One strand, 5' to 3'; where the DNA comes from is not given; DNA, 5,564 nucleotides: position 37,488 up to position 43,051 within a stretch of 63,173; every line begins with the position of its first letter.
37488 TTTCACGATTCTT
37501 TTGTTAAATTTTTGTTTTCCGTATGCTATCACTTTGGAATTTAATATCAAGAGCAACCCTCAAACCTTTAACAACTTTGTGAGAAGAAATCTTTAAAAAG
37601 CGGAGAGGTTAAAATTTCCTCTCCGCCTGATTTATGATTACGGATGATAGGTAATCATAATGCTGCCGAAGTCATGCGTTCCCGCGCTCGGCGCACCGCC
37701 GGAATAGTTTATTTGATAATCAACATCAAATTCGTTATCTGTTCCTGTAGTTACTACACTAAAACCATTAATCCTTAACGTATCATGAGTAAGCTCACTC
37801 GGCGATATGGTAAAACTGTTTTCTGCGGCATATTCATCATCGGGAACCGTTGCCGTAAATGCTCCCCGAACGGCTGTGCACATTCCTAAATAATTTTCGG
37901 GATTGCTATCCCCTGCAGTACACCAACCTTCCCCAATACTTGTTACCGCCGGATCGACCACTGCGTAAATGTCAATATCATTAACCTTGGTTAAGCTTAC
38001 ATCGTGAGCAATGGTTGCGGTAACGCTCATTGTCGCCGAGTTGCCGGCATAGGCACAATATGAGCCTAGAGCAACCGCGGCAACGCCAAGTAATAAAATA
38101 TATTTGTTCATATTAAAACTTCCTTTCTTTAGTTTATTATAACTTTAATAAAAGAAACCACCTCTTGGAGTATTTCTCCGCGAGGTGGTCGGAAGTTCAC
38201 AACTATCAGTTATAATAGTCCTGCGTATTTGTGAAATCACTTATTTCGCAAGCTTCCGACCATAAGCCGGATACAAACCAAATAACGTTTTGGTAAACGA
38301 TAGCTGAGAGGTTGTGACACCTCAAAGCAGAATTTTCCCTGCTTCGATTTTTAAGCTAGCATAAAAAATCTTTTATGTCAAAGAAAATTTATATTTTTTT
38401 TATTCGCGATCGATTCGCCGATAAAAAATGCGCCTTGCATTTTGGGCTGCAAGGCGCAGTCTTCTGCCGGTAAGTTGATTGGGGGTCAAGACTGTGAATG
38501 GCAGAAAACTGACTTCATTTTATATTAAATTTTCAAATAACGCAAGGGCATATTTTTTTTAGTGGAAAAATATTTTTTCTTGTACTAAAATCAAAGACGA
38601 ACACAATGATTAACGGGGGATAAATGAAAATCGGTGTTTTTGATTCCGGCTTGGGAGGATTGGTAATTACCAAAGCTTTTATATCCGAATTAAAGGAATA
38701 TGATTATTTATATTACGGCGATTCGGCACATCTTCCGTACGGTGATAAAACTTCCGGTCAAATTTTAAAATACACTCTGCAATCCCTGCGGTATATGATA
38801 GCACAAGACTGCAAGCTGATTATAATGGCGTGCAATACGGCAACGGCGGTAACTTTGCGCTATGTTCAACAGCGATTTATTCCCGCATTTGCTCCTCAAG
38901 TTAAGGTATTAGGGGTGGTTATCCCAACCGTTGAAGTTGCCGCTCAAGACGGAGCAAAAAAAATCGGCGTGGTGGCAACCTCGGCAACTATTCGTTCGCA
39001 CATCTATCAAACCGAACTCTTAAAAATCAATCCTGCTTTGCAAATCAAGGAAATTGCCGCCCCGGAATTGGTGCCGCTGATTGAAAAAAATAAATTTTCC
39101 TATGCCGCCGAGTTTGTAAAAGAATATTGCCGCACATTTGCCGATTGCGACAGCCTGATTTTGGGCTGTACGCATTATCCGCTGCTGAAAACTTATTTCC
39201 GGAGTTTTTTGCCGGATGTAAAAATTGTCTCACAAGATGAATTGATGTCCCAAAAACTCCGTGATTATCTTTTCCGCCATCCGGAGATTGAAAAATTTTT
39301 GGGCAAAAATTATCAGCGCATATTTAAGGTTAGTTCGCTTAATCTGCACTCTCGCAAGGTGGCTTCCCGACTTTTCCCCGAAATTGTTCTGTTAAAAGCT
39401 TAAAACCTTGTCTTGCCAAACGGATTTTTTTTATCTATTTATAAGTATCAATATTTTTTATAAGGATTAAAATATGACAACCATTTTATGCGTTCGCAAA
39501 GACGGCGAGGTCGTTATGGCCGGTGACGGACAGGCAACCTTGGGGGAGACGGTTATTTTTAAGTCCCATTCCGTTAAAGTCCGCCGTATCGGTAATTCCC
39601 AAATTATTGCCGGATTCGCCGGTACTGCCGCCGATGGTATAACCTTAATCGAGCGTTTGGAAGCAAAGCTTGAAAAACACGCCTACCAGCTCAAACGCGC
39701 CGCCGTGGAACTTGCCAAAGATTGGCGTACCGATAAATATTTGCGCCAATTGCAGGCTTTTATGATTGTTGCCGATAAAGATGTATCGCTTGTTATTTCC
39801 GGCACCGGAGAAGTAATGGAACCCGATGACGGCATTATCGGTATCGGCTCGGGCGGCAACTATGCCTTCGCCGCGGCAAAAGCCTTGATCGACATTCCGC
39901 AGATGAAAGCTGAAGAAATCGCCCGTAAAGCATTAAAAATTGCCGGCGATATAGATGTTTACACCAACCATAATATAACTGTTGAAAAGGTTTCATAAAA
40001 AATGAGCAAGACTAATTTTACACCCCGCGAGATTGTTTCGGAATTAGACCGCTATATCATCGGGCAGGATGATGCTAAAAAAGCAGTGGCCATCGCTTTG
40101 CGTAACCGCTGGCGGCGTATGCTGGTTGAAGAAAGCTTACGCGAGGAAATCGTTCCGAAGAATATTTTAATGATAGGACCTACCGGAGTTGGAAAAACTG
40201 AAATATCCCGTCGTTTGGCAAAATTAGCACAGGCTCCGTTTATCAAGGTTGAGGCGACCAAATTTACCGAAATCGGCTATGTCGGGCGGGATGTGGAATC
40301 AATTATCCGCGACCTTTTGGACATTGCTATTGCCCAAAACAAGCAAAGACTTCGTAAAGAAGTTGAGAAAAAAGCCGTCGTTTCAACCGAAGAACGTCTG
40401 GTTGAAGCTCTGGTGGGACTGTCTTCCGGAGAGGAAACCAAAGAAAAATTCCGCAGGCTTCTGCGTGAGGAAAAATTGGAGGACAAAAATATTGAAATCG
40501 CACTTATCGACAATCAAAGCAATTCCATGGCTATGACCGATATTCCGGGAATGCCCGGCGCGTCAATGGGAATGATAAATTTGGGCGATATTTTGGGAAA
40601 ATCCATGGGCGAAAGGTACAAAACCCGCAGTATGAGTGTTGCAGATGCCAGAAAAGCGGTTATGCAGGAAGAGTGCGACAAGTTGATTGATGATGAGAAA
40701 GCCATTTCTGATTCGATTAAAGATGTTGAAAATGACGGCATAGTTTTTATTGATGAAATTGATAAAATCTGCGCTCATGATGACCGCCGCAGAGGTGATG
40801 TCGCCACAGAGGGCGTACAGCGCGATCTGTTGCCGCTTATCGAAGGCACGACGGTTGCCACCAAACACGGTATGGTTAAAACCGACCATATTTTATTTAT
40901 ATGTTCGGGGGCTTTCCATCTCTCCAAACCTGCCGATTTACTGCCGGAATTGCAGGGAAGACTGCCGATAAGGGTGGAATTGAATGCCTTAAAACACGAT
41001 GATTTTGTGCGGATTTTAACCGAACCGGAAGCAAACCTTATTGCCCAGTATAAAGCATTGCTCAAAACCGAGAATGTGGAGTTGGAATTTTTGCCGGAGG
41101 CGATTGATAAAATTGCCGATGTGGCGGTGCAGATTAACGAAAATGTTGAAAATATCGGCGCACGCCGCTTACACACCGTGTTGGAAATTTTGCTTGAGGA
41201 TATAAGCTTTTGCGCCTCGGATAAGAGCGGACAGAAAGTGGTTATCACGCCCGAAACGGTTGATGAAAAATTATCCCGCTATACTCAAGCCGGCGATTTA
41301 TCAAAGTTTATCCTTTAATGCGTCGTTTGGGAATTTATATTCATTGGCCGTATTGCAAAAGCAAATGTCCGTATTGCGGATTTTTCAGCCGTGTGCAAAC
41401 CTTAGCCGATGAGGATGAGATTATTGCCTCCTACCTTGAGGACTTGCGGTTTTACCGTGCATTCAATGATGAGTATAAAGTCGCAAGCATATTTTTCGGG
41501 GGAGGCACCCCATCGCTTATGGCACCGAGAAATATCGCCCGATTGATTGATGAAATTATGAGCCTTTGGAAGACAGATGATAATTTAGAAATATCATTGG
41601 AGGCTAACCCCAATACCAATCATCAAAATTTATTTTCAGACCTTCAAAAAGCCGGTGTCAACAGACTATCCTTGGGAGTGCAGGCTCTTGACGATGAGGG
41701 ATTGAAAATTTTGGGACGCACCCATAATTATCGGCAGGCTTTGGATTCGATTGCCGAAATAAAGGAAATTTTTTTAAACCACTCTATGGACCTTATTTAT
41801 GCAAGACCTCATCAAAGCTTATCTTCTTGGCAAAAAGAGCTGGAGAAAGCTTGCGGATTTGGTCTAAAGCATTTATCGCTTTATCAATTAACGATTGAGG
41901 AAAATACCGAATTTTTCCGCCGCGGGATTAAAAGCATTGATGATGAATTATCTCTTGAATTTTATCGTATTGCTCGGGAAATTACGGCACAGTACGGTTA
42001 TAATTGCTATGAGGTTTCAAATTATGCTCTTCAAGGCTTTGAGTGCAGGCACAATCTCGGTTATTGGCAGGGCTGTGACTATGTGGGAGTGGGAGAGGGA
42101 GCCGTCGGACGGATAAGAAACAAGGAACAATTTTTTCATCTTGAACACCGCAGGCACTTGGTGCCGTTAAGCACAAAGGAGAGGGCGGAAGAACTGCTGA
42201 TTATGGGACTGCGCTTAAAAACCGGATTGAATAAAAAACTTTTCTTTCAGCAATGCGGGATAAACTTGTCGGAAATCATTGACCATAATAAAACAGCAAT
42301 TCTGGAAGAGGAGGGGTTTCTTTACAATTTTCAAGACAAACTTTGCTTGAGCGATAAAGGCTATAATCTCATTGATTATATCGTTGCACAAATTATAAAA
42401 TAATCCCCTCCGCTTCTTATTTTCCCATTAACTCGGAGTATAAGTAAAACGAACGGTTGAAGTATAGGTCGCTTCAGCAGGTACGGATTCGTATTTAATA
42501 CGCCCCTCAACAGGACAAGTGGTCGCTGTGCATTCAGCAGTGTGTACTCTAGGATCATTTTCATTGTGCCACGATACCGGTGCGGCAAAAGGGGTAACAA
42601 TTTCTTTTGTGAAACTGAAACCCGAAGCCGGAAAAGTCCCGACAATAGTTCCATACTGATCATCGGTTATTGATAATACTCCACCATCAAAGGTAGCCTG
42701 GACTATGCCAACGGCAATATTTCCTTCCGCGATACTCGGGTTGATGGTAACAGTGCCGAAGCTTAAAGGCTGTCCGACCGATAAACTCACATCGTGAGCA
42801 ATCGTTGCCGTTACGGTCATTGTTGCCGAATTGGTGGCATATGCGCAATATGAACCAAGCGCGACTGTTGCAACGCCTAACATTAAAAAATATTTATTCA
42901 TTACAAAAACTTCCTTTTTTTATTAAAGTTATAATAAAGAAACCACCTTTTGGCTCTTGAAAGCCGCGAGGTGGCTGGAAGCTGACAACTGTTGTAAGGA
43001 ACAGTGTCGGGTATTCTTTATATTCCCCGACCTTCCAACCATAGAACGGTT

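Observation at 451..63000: Ten dispersed paralogs of a small secreted protein with a near-invariant donor-strand-like N-terminus and a variable body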

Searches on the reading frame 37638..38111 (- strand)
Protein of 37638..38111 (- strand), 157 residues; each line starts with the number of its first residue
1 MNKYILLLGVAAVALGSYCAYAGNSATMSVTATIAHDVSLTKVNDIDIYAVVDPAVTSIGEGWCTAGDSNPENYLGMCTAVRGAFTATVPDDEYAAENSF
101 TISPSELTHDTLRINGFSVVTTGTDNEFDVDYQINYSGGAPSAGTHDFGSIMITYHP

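Call 3: search_protein_families(library=pfam, proteins=[window:37638-38111:-], max_evalue=10)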
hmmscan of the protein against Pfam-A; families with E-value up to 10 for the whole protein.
window:37638-38111:- (157 aa): 2 families
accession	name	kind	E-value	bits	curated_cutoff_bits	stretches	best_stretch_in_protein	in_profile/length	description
PF19207.5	DUF5879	-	0.013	15.4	27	1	28-96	88-156/273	Family of unknown function (DUF5879)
PF06097.16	DUF945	-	0.056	13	26.8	1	109-153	238-282/460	Bacterial protein of unknown function (DUF945)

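Call 4: search_protein_families(library=ncbifam, proteins=[window:37638-38111:-], max_evalue=10)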
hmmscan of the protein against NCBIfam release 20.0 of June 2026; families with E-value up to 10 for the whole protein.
window:37638-38111:- (157 aa): 0 families

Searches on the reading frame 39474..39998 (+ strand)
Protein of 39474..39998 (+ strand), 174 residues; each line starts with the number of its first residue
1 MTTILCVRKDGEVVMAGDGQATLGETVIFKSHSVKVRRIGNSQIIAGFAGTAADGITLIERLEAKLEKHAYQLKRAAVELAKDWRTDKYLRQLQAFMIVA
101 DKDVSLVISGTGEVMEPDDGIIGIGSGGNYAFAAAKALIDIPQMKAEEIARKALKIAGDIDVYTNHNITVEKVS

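Call 15: search_protein_families(library=pfam, proteins=[window:39474-39998:+], max_evalue=0.00001)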
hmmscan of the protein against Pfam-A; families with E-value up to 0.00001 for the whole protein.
window:39474-39998:+ (174 aa): 1 family
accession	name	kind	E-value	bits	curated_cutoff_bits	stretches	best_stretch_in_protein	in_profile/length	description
PF00227.31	Proteasome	-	2.3e-25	89.8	22.4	1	2-172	5-188/189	Proteasome subunit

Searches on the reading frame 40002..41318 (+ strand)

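Call 15: search_protein_families(library=pfam, proteins=[window:40002-41318:+], max_evalue=0.00001)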
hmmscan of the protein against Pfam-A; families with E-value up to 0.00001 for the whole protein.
window:40002-41318:+ (438 aa): 4 families
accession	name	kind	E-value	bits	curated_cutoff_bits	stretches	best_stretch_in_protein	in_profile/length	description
PF07724.20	AAA_2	-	1.7e-32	113.2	27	1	203-324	28-166/166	AAA domain (Cdc48 subfamily)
PF00004.35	AAA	-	2.6e-15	57.5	21.2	1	227-327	38-129/131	ATPase family associated with various cellular activities (AAA)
PF00493.29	MCM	-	5.1e-06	26.2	23.3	0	7-78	14-83/224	MCM P-loop domain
PF07728.20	AAA_5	-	6.3e-06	26.7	22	0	54-90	1-38/139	AAA domain (dynein-related subfamily)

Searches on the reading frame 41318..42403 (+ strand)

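Call 15: search_protein_families(library=pfam, proteins=[window:41318-42403:+], max_evalue=0.00001)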
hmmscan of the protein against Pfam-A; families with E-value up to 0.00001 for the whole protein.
window:41318-42403:+ (361 aa): 2 families
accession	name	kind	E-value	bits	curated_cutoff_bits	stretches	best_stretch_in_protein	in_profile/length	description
PF04055.27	Radical_SAM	-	2.2e-21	77.2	29.5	1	7-175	1-163/166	Radical SAM superfamily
PF06969.22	HemN_C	-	6.6e-09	36.1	24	1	284-349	1-65/67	HemN C-terminal domain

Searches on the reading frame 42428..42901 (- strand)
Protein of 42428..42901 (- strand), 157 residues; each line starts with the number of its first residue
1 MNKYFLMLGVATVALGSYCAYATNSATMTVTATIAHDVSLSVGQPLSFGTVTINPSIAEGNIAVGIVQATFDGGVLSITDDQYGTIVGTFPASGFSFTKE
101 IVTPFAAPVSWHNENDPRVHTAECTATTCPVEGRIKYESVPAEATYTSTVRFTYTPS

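Call 3: search_protein_families(library=pfam, proteins=[window:42428-42901:-], max_evalue=10)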
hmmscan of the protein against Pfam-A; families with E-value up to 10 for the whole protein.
window:42428-42901:- (157 aa): 2 families
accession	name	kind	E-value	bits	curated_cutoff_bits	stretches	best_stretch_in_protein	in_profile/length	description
PF05229.21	SCPU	-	0.0013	19.5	22.4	1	111-153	94-138/138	Spore Coat Protein U domain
PF13795.12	HupE_UreJ_2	-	0.028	14.5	24.5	1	18-72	26-78/156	HupE / UreJ protein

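Call 4: search_protein_families(library=ncbifam, proteins=[window:42428-42901:-], max_evalue=10)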
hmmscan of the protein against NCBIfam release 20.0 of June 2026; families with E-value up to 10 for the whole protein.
window:42428-42901:- (157 aa): 0 families
